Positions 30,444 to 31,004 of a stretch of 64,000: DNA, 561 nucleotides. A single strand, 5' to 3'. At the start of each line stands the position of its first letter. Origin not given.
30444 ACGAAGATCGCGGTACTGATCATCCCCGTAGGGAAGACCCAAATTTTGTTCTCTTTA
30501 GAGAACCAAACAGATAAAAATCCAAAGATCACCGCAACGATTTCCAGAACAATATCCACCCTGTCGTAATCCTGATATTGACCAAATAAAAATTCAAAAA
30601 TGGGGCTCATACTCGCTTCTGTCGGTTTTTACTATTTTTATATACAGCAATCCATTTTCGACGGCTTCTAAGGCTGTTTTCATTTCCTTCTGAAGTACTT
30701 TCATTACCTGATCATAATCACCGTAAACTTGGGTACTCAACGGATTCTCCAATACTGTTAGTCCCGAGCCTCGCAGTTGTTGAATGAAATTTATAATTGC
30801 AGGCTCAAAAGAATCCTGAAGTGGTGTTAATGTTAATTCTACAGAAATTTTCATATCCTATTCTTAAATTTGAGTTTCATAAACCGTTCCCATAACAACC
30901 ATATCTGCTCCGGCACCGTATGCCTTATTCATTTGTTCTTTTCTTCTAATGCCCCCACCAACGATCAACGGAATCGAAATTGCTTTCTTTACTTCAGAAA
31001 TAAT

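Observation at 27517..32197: Tight six-gene minus-strand operon: PPTase - GGGPS-like - YkoF-like - PnuC - kinase/nucleotidyltransferase fusion - ArfB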

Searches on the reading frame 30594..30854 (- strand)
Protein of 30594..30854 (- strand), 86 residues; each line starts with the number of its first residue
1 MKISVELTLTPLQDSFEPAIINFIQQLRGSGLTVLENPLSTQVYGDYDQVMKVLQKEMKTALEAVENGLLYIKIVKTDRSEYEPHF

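Call 3: search_protein_families(library=pfam, proteins=[window:30594-30854:-], max_evalue=0.01)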
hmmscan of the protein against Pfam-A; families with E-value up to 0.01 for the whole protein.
window:30594-30854:- (86 aa): 1 family
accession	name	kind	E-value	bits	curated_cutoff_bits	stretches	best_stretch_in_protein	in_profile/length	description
PF01910.22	Thiamine_BP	-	2.6e-07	30.9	24.9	1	5-75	1-75/92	Thiamine-binding protein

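Call 4: search_protein_families(library=ncbifam, proteins=[window:30594-30854:-], max_evalue=0.01)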
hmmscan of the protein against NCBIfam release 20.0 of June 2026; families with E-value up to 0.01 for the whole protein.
window:30594-30854:- (86 aa): 0 families

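Call 20: search_solved_structures(query=window:30594-30854:-, max_evalue=10, show_alignments=3)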
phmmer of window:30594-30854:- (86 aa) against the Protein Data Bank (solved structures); distinct sequences matched with E-value up to 10: 15.
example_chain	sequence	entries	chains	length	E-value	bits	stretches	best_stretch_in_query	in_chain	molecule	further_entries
2ibo_A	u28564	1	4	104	0.00074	23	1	1-74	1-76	Hypothetical protein SP2199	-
2eky_A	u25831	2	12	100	0.16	15.6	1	3-76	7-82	UPF0045 protein MJ1052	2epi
7amy_A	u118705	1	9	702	0.19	15.3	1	6-60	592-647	Flagellar biosynthesis protein FlhA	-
9dze_K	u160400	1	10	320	0.23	15.1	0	35-72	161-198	pD5-14 B component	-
9dze_A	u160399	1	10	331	0.48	14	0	34-72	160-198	pD5-14 A component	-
1etw_A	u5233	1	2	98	0.58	13.8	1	6-57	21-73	FACTOR FOR INVERSION STIMULATION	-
1fip_A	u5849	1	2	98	0.59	13.8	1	6-56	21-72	FACTOR FOR INVERSION STIMULATION (FIS)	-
1etv_A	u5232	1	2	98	0.62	13.7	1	6-56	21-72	FACTOR FOR INVERSION STIMULATION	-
1eto_A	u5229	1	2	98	0.63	13.7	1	6-70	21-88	FACTOR FOR INVERSION STIMULATION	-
4fis_A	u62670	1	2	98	0.75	13.4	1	6-55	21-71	FACTOR FOR INVERSION STIMULATION (FIS)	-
1ety_A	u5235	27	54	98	0.76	13.4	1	6-55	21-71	FACTOR FOR INVERSION STIMULATION | FACTOR FOR INVERSION STIMULATION (FIS) | DNA-binding protein fis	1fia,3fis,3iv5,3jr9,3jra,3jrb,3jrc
1f36_A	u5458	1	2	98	0.76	13.4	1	6-55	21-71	FIS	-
1etq_A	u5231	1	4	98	0.99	13.1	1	6-53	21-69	FACTOR FOR INVERSION STIMULATION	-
1etx_A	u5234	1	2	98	1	13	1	6-54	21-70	FACTOR FOR INVERSION STIMULATION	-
1etk_A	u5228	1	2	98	1.2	12.8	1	6-53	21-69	FACTOR FOR INVERSION STIMULATION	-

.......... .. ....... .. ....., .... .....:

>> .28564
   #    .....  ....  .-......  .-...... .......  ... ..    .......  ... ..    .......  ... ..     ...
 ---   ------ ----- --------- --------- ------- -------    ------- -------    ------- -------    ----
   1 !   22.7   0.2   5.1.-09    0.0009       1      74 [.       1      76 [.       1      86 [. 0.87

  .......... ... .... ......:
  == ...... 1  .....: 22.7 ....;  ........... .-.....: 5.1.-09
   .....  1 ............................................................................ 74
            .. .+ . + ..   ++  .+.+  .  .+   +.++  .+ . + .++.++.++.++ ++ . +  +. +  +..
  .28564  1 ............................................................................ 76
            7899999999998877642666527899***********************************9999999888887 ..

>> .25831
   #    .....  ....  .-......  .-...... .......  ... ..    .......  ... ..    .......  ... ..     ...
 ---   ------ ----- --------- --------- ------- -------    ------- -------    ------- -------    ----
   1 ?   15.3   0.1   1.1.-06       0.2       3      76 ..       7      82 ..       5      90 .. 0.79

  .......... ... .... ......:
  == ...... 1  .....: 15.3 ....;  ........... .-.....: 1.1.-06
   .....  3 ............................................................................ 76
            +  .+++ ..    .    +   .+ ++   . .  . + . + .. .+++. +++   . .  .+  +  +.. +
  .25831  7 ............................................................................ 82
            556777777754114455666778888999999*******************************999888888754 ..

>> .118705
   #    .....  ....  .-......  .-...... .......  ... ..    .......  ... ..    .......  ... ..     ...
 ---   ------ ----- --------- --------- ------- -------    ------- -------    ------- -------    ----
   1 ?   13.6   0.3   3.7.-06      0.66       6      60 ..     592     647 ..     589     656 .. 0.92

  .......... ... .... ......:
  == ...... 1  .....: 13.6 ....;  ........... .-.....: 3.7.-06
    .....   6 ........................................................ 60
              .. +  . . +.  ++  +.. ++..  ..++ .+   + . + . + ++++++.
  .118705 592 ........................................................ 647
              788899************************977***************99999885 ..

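Call 43: find_homologous_proteins(query=window:30594-30854:-, max_evalue=0.001)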
Query window:30594-30854:- (86 aa): 3202 proteins with E <= 0.001 among 3202 candidates; the best 120 are listed.
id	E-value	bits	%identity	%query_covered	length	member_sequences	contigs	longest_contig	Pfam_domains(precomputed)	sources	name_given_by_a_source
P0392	5.5e-48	178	100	100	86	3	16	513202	PF01910.23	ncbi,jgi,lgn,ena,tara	tara:strand:- start:123211 stop:123471 length:261 start_codon:yes stop_codon:yes gene_type:complete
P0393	6.8e-42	158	87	100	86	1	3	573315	PF01910.23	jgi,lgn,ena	jgi:uncharacterized protein YqgV (UPF0045/DUF77 family)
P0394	2.3e-41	157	87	100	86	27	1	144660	PF01910.23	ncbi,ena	-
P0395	4.5e-41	156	87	100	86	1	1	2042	PF01910.23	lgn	-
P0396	5.2e-41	155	87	100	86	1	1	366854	PF01910.23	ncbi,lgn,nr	ncbi:hypothetical protein SCB49_04495 [unidentified eubacterium SCB49]|nr:hypothetical protein SCB49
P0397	6.4e-41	155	86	100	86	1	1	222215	PF01910.23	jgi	-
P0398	8.5e-41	155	88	100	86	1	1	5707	PF01910.23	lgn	-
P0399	8.5e-41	155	86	100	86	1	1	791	PF01910.23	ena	-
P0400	1.0e-40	155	87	100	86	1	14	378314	PF01910.23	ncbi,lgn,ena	-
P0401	1.2e-40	154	88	100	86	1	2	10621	PF01910.23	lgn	-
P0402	1.2e-40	154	86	100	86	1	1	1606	PF01910.23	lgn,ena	-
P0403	1.2e-40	154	87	100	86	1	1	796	PF01910.23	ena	-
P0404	1.6e-40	154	86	100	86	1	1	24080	PF01910.23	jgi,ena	-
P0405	1.7e-40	154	86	100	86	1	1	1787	PF01910.23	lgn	-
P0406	1.7e-40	154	86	100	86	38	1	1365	PF01910.23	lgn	-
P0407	2.3e-40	153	86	100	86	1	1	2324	PF01910.23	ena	-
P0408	2.7e-40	153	85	100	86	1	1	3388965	PF01910.23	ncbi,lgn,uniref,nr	ncbi:hypothetical protein G5B37_08175 [Rasiella rasia]|uniref:Thiamine-binding protein domain-contai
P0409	3.2e-40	153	85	100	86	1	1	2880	PF01910.23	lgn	-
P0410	3.2e-40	153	85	100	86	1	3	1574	PF01910.23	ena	-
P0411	3.3e-40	153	86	100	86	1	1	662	PF01910.23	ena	-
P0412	3.3e-40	153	86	100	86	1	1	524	PF01910.23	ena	-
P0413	3.7e-40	153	83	100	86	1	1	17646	PF01910.23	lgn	-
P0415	3.8e-40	153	85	100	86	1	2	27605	PF01910.23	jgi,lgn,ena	-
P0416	4.2e-40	153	86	100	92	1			PF01910.23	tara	tara:strand:+ start:2108 stop:2386 length:279 start_codon:yes stop_codon:yes gene_type:complete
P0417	4.4e-40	152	85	100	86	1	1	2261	PF01910.23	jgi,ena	-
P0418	4.4e-40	152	85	100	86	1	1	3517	PF01910.23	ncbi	-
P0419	4.4e-40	152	85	100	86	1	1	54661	PF01910.23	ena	-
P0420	4.5e-40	152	86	100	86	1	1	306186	PF01910.23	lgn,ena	-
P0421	4.5e-40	152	86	100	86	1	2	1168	PF01910.23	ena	-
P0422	4.5e-40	152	84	100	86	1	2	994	PF01910.23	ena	-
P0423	4.5e-40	152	84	100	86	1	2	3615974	PF01910.23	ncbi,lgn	-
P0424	5.1e-40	152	84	100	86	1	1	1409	PF01910.23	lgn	-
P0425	5.3e-40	152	85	100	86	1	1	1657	PF01910.23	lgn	-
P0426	5.6e-40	152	86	100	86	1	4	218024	PF01910.23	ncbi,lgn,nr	ncbi:MAG: thiamine-binding protein [Flavobacteriaceae bacterium]|nr:thiamine-binding protein [Flavob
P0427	6.2e-40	152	86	100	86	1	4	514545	PF01910.23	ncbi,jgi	jgi:uncharacterized protein YqgV (UPF0045/DUF77 family)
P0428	6.2e-40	152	85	100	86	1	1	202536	PF01910.23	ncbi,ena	-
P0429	6.2e-40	152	85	100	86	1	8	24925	PF01910.23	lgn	-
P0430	6.4e-40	152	85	100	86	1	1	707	PF01910.23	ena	-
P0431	6.4e-40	152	85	100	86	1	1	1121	PF01910.23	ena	-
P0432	6.5e-40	152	86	100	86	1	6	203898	PF01910.23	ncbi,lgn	-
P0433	6.6e-40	152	84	100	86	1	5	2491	PF01910.23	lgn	-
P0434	6.7e-40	152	86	100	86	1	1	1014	PF01910.23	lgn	-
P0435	7.2e-40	152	85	100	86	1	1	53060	PF01910.23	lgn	-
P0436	7.5e-40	152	86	100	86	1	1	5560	PF01910.23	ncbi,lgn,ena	-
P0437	7.9e-40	152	87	100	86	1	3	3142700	PF01910.23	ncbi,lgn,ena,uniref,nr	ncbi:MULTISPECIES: thiamine-binding protein [Altibacter]|uniref:thiamine-binding protein n=1 Tax=Alt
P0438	8.7e-40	152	84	100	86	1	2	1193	PF01910.23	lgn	-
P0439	8.7e-40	152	85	100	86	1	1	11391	PF01910.23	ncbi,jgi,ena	-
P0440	8.9e-40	152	85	100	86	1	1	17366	PF01910.23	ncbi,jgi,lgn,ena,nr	ncbi:MAG TPA: thiamine-binding protein [Aequorivita sp.]|nr:thiamine-binding protein [Aequorivita sp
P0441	8.9e-40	152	85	100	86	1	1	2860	PF01910.23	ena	-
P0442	9.1e-40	151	83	100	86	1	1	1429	PF01910.23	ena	-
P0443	9.3e-40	151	85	100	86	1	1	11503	PF01910.23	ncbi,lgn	-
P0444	1.1e-39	151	84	100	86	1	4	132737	PF01910.23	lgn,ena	-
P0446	1.2e-39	151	84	100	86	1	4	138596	PF01910.23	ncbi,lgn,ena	-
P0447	1.2e-39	151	85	100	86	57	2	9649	PF01910.23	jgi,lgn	jgi:uncharacterized protein YqgV (UPF0045/DUF77 family)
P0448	1.2e-39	151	85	100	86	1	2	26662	PF01910.23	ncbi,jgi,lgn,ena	-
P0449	1.2e-39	151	85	100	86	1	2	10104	PF01910.23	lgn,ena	-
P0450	1.2e-39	151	85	100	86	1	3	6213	PF01910.23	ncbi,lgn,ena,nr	ncbi:MAG: thiamine-binding protein [Aequorivita sp.]|nr:thiamine-binding protein [Aequorivita sp.] M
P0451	1.2e-39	151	85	100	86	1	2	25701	PF01910.23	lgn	-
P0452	1.2e-39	151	84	100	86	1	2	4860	PF01910.23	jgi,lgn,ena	-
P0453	1.3e-39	151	84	100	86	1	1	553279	PF01910.23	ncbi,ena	-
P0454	1.3e-39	151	83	100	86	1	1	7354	PF01910.23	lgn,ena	-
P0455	1.3e-39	151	86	100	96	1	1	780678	PF01910.23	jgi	jgi:uncharacterized protein YqgV (UPF0045/DUF77 family)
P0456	1.3e-39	151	84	100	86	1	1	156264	PF01910.23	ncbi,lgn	ncbi:MAG: thiamine-binding protein [Flavobacteriaceae bacterium]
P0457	1.4e-39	151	81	100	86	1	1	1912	PF01910.23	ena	-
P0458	1.4e-39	151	86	100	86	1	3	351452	PF01910.23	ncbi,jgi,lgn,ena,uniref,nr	ncbi:thiamine-binding protein [Altibacter sp.]|uniref:thiamine-binding protein n=1 Tax=Altibacter sp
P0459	1.4e-39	151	81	100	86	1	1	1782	PF01910.23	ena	-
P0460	1.4e-39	151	85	100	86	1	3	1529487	PF01910.23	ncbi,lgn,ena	-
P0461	1.5e-39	151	84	100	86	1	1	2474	PF01910.23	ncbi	-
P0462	1.6e-39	151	85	100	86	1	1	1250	PF01910.23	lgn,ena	-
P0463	1.6e-39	151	85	100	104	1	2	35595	PF01910.23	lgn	-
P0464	1.7e-39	151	85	100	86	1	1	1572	PF01910.23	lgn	-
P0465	1.7e-39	151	83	100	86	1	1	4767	PF01910.23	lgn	-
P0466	1.7e-39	151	86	100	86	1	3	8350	PF01910.23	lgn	-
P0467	1.7e-39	151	85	100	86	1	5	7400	PF01910.23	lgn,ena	-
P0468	1.7e-39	151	84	100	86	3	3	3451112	PF01910.23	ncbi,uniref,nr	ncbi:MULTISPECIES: thiamine-binding protein [Aequorivita]|uniref:Thiamine-binding protein n=2 Tax=Ae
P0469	1.7e-39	151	83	100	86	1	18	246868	PF01910.23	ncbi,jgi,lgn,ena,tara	tara:strand:- start:36456 stop:36716 length:261 start_codon:yes stop_codon:yes gene_type:complete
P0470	1.7e-39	151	84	100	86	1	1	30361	PF01910.23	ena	-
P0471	1.8e-39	151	81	100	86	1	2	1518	PF01910.23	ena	-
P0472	1.8e-39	151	84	100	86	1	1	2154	PF01910.23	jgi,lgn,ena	-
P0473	1.8e-39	151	84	100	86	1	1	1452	PF01910.23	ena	-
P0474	2.0e-39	150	84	100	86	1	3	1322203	PF01910.23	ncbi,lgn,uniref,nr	ncbi:thiamine-binding protein [Ulvibacter litoralis]|uniref:Uncharacterized conserved protein YqgV, 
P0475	2.0e-39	150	86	100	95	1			PF01910.23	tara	tara:strand:+ start:835 stop:1122 length:288 start_codon:yes stop_codon:yes gene_type:complete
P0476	2.1e-39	150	84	100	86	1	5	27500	PF01910.23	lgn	-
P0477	2.2e-39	150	84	100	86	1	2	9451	PF01910.23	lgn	-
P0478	2.2e-39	150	84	100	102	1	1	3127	PF01910.23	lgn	-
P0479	2.3e-39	150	84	100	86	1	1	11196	PF01910.23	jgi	-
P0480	2.3e-39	150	85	100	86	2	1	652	PF01910.23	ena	-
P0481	2.4e-39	150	85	100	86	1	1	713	PF01910.23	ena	-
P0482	2.4e-39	150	85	100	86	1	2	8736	PF01910.23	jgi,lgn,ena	-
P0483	2.4e-39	150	84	100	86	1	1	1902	PF01910.23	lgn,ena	-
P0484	2.4e-39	150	84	100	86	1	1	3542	PF01910.23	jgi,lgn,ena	-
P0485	2.4e-39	150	84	100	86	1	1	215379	PF01910.23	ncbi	-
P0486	2.4e-39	150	85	100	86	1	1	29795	PF01910.23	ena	-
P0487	2.4e-39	150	85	100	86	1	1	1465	PF01910.23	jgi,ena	-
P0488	2.5e-39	150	84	100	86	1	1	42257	PF01910.23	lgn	-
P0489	2.5e-39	150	85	100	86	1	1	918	PF01910.23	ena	-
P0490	2.7e-39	150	85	100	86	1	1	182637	PF01910.23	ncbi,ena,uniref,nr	ncbi:thiamine-binding protein [Patiriisocius hiemis]|uniref:Thiamine-binding protein n=1 Tax=Patirii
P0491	2.8e-39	150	85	100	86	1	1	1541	PF01910.23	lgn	-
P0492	2.8e-39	150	83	100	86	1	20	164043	PF01910.23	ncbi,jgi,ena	ncbi:MAG: hypothetical protein ACI83B_000454 [Sediminicola sp.]|jgi:uncharacterized protein YqgV (UP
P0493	2.8e-39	150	84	100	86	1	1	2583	PF01910.23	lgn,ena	-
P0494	2.9e-39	150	85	100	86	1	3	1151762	PF01910.23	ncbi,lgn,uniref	ncbi:MAG: thiamine-binding protein [Patiriisocius sp.]|uniref:thiamine-binding protein n=1 Tax=Patir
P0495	3.2e-39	150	83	100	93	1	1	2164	PF01910.23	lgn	-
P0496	3.2e-39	150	81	100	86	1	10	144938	PF01910.23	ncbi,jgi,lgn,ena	jgi:uncharacterized protein YqgV (UPF0045/DUF77 family)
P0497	3.2e-39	150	84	100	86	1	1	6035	PF01910.23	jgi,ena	-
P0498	3.3e-39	150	84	100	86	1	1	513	PF01910.23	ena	-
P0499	3.3e-39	150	85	100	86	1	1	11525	PF01910.23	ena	-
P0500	3.3e-39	150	84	100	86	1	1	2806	PF01910.23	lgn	-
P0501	3.3e-39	150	84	100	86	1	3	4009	PF01910.23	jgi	jgi:uncharacterized protein YqgV (UPF0045/DUF77 family)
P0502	3.4e-39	150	85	100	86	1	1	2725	PF01910.23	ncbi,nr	ncbi:MAG TPA: thiamine-binding protein [Aequorivita sp.]|nr:thiamine-binding protein [Aequorivita sp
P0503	3.4e-39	150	84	100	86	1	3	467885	PF01910.23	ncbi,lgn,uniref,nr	ncbi:thiamine-binding protein [Aequorivita lipolytica]|uniref:Thiamine-binding protein domain-contai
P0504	3.5e-39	150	84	100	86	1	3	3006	PF01910.23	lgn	-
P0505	3.5e-39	150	83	100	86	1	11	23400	PF01910.23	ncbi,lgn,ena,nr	ncbi:MAG TPA: thiamine-binding protein [Aequorivita sp.]|nr:thiamine-binding protein [Aequorivita sp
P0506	3.6e-39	150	83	100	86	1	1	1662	PF01910.23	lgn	-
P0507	3.8e-39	150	83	100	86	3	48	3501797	PF01910.23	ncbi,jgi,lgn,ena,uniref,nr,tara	ncbi:thiamine-binding protein [Leeuwenhoekiella aequorea]|jgi:uncharacterized protein YqgV (UPF0045/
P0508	3.8e-39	150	85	100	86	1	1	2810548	PF01910.23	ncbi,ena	-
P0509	3.8e-39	150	84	100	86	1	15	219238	PF01910.23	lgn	-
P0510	3.8e-39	150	83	100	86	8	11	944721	PF01910.23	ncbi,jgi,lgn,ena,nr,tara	ncbi:MAG: hypothetical protein CMC13_12000 [Flavobacteriaceae bacterium]|nr:hypothetical protein [Fl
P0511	3.8e-39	150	84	100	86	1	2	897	PF01910.23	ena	-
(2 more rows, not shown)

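Call 76: predict_structure(alignment_id=A4)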
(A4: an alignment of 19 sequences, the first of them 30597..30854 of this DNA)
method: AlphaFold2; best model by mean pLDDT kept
length: 86 residues; sequences in the alignment: 19
mean_pLDDT: 70.5   pTM: 0.51
mean pLDDT of the five models: 70.5, 68.5, 66.9, 64.2, 61.1
residues with pLDDT >= 90: 0; 70-90: 53; 50-70: 29; < 50: 4
segments of 3 or more residues with pLDDT < 50: 84-86
pLDDT, mean of each block of 10 residues (from residue 1): 67 63 78 75 78 75 72 68 48
secondary structure, 60 per line:
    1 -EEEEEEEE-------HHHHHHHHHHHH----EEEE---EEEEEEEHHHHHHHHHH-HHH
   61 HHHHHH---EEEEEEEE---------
elements in order: E2-9 H17-28 E33-36 E40-46 H47-56 H58-66 E70-77

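Call 78: fold_search(model_id=the predicted structure, library=pdb)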
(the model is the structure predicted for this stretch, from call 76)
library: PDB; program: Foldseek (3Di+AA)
matches with E <= 10: 1706; with E <= 0.001: 24
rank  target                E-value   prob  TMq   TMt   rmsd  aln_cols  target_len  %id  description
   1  2ibo_A                4.1e-07  1.00  0.63  0.61   3.7        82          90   24  X-ray Crystal Structure of Protein SP2199 from Streptococcus pneumoniae. Northeast Structural Genomics Consortium Targ (released 2006-10-03)
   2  1vk8_C                1.0e-05  1.00  0.61  0.57   4.2        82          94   17  CRYSTAL STRUCTURE OF A PUTATIVE THIAMINE BIOSYNTHESIS/SALVAGE PROTEIN (TM0486) FROM THERMOTOGA MARITIMA AT 1.80 A RESO (released 2004-05-18)
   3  2eky_A                1.2e-05  1.00  0.63  0.57   4.0        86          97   23  Crystal Structure of hypothetical protein MJ1052 from Methanocaldococcus jannaschii (Form 1) (released 2007-10-02)
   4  2eky_D                1.5e-05  1.00  0.62  0.56   4.2        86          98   23  Crystal Structure of hypothetical protein MJ1052 from Methanocaldococcus jannaschii (Form 1) (released 2007-10-02)
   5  2eky_G                2.0e-05  1.00  0.60  0.55   4.1        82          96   23  Crystal Structure of hypothetical protein MJ1052 from Methanocaldococcus jannaschii (Form 1) (released 2007-10-02)
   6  2eky_C                2.0e-05  1.00  0.62  0.55   4.2        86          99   23  Crystal Structure of hypothetical protein MJ1052 from Methanocaldococcus jannaschii (Form 1) (released 2007-10-02)
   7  1yqh_B                2.2e-05  1.00  0.60  0.53   4.3        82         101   16  Structure of domain of unknown function DUF77 from Bacillus cereus (released 2005-03-15)
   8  2eky_B                2.3e-05  1.00  0.63  0.56   4.1        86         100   23  Crystal Structure of hypothetical protein MJ1052 from Methanocaldococcus jannaschii (Form 1) (released 2007-10-02)
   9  1vk8_A                2.3e-05  1.00  0.62  0.58   4.2        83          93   17  CRYSTAL STRUCTURE OF A PUTATIVE THIAMINE BIOSYNTHESIS/SALVAGE PROTEIN (TM0486) FROM THERMOTOGA MARITIMA AT 1.80 A RESO (released 2004-05-18)
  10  2epi_A                2.7e-05  1.00  0.63  0.57   4.1        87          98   23  Crystal Structure pf hypothetical protein MJ1052 from Methanocaldococcus jannascii (Form 2) (released 2007-10-02)
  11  1yqh_A                3.1e-05  1.00  0.58  0.50   4.9        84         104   15  Structure of domain of unknown function DUF77 from Bacillus cereus (released 2005-03-15)
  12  2epi_B                3.1e-05  1.00  0.61  0.56   4.3        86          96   21  Crystal Structure pf hypothetical protein MJ1052 from Methanocaldococcus jannascii (Form 2) (released 2007-10-02)
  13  1lxj                  3.1e-05  1.00  0.57  0.49   4.8        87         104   17  X-RAY STRUCTURE OF YBL001c NORTHEAST STRUCTURAL GENOMICS (NESG) CONSORTIUM TARGET YTYst72 (released 2003-07-29)
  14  1lxn_A                6.8e-05  1.00  0.56  0.50   4.3        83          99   19  X-RAY STRUCTURE OF MTH1187 NORTHEAST STRUCTURAL GENOMICS CONSORTIUM TARGET TT272 (released 2003-07-29)
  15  4pww                  1.8e-04  1.00  0.49  0.49   4.5        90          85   21  Crystal Structure of Engineered Protein. Northeast Structural Genomics Consortium Target OR494. (released 2014-04-09)
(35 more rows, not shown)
